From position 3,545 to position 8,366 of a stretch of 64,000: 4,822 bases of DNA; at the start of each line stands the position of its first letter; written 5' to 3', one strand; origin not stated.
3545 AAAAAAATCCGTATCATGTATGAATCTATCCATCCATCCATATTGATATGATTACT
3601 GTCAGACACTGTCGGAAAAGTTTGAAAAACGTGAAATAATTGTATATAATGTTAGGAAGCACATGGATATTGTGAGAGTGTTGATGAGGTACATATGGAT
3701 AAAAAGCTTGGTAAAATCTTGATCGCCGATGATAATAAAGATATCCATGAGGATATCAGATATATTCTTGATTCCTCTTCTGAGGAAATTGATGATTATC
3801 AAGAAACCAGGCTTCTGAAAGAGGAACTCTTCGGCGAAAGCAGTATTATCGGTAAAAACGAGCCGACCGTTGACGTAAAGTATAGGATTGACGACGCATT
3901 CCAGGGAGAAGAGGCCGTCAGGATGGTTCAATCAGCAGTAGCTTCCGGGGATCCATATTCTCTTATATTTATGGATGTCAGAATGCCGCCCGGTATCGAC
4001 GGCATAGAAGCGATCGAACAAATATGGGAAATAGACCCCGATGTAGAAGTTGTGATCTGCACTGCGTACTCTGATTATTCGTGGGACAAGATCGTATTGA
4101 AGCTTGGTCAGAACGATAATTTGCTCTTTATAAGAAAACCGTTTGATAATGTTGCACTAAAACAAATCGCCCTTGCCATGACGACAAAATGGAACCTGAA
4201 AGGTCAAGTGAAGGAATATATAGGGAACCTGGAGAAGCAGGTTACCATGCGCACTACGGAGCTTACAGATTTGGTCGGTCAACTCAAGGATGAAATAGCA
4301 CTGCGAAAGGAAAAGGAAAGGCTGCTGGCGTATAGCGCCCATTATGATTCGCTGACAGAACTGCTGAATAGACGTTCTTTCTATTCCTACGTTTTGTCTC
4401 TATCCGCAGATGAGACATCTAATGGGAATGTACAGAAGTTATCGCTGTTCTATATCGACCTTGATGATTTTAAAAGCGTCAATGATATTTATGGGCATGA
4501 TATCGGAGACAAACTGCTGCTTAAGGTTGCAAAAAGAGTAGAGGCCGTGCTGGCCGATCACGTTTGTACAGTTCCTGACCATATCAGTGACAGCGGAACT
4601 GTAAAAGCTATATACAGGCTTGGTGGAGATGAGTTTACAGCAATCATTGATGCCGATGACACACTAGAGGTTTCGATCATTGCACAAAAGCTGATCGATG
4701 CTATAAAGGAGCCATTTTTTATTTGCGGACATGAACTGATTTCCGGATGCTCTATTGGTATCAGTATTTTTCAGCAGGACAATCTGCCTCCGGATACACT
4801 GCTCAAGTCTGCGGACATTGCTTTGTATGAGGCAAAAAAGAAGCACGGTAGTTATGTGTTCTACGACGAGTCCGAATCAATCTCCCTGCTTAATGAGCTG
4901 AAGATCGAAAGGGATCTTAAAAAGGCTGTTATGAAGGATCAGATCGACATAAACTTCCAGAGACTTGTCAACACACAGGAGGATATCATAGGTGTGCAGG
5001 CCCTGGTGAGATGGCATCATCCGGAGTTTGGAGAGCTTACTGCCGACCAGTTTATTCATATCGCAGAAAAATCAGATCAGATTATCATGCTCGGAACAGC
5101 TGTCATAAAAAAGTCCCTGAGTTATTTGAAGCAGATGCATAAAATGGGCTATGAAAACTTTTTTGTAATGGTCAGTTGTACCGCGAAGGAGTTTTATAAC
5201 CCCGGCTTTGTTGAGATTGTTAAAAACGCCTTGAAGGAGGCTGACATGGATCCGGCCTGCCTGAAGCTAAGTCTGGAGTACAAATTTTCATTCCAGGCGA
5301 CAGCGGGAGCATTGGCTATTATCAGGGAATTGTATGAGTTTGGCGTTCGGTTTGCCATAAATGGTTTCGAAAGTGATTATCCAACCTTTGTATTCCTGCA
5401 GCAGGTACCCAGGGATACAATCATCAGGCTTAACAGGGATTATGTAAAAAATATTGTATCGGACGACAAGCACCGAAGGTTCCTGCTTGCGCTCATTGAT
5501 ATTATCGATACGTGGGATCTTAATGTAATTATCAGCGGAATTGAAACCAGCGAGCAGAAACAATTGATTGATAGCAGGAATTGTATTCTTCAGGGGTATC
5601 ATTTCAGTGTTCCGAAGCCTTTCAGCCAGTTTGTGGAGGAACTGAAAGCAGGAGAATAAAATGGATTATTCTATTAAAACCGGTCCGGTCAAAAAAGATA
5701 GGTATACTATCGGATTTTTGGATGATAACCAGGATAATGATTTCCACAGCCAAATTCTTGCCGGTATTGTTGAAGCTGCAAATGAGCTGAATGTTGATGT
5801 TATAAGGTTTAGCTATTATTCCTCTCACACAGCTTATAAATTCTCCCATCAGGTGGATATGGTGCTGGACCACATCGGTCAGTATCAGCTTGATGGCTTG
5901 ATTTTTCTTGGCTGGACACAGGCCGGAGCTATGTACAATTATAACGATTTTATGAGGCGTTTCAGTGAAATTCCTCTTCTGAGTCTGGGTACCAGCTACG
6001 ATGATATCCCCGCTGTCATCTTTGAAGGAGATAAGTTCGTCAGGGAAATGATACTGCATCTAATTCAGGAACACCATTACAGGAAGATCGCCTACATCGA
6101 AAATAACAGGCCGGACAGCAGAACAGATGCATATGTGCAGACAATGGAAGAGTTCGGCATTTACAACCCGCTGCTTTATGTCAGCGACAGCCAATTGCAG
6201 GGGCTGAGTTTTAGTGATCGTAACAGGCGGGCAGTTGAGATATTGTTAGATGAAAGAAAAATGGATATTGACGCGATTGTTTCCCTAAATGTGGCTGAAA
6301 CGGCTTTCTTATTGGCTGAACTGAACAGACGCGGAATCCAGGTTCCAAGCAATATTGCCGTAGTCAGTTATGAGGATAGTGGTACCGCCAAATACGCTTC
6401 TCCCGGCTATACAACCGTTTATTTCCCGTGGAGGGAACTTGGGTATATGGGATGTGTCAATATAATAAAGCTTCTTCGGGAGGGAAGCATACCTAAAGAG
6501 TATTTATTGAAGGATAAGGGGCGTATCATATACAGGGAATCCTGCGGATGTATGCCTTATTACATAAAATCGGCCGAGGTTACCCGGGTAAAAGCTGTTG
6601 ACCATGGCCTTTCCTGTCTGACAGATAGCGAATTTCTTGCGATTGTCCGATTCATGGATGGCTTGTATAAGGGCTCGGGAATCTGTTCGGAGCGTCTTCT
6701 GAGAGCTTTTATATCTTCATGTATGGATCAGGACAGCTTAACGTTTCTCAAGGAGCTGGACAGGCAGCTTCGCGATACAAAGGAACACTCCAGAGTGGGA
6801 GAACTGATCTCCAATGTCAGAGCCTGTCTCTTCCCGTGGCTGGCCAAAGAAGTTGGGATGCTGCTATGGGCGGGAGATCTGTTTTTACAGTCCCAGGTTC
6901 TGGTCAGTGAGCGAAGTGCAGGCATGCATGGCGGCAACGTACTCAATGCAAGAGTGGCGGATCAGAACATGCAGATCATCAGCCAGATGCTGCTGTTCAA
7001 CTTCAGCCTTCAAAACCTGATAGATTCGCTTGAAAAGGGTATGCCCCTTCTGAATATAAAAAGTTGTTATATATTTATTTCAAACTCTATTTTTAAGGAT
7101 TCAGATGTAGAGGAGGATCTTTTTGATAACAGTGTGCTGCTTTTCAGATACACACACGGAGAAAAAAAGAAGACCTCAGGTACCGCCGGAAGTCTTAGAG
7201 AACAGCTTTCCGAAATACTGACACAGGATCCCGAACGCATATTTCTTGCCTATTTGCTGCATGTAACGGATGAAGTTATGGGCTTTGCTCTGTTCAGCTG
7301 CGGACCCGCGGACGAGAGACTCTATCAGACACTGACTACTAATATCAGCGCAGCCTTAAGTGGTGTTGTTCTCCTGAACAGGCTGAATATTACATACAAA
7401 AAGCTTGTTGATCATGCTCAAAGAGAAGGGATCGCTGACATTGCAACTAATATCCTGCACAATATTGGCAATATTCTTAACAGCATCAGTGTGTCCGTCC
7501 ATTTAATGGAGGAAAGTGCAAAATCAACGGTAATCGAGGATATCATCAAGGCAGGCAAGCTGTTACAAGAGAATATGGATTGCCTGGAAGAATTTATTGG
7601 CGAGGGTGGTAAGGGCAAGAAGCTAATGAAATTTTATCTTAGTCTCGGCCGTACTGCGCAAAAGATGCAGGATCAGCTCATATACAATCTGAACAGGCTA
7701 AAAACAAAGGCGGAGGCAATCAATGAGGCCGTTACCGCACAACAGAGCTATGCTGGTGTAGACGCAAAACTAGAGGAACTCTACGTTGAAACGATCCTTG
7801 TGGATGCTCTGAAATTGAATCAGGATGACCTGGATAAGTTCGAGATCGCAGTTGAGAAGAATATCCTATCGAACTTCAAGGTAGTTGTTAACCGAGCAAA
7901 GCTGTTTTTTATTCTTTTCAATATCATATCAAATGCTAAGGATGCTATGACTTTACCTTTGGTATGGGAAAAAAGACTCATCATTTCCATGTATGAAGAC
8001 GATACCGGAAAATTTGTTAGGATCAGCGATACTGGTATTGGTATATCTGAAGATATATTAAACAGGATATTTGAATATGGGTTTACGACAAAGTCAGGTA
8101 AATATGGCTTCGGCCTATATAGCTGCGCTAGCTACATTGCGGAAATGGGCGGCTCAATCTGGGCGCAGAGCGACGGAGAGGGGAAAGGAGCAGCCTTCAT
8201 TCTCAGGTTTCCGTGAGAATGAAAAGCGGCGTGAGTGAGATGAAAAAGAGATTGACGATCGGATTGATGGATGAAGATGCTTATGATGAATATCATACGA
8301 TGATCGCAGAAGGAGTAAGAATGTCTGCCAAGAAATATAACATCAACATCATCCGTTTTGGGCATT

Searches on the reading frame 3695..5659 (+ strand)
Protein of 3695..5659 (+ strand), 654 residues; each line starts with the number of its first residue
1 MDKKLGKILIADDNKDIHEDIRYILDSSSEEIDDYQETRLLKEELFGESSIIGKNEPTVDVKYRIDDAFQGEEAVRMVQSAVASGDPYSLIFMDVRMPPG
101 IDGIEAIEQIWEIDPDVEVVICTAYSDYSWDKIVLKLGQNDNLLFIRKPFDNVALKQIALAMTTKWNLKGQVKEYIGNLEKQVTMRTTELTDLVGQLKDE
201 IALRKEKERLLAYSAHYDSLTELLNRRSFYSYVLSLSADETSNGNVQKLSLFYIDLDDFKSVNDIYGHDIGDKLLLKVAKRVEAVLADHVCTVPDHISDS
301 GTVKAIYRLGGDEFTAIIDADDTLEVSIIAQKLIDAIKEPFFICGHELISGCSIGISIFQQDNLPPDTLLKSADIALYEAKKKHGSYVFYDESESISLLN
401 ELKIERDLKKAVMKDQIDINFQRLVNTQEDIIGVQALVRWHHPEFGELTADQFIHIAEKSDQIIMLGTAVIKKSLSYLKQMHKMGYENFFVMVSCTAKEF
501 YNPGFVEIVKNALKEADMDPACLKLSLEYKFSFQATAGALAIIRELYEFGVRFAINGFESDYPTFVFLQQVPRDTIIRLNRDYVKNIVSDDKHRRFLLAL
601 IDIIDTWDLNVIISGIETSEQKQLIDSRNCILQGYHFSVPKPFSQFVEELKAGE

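Call 77: search_protein_families(library=pfam, proteins=[window:3695-5659:+], max_evalue=0.000001)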
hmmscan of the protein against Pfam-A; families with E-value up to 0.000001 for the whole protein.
window:3695-5659:+ (654 aa): 3 families
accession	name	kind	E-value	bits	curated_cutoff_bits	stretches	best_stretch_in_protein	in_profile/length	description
PF00563.25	EAL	-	1.1e-36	126.8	31.3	1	406-640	2-236/236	EAL domain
PF00990.26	GGDEF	-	2.5e-33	115.5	23.8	1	215-384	1-158/161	Diguanylate cyclase, GGDEF domain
PF00072.30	Response_reg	-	1.2e-13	51.6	30.2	1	62-158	22-109/111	Response regulator receiver domain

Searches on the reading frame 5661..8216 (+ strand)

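Call 77: search_protein_families(library=pfam, proteins=[window:5661-8216:+], max_evalue=0.000001)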
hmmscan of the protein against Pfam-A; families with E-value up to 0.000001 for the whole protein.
window:5661-8216:+ (851 aa): 2 families
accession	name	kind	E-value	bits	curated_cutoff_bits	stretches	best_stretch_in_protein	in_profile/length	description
PF13377.12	Peripla_BP_3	-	3.3e-19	70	26.5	1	133-295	3-167/167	Periplasmic binding protein-like domain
PF02518.31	HATPase_c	-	3.5e-16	60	26.4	1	746-851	4-108/111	Histidine kinase-, DNA gyrase B-, and HSP90-like ATPase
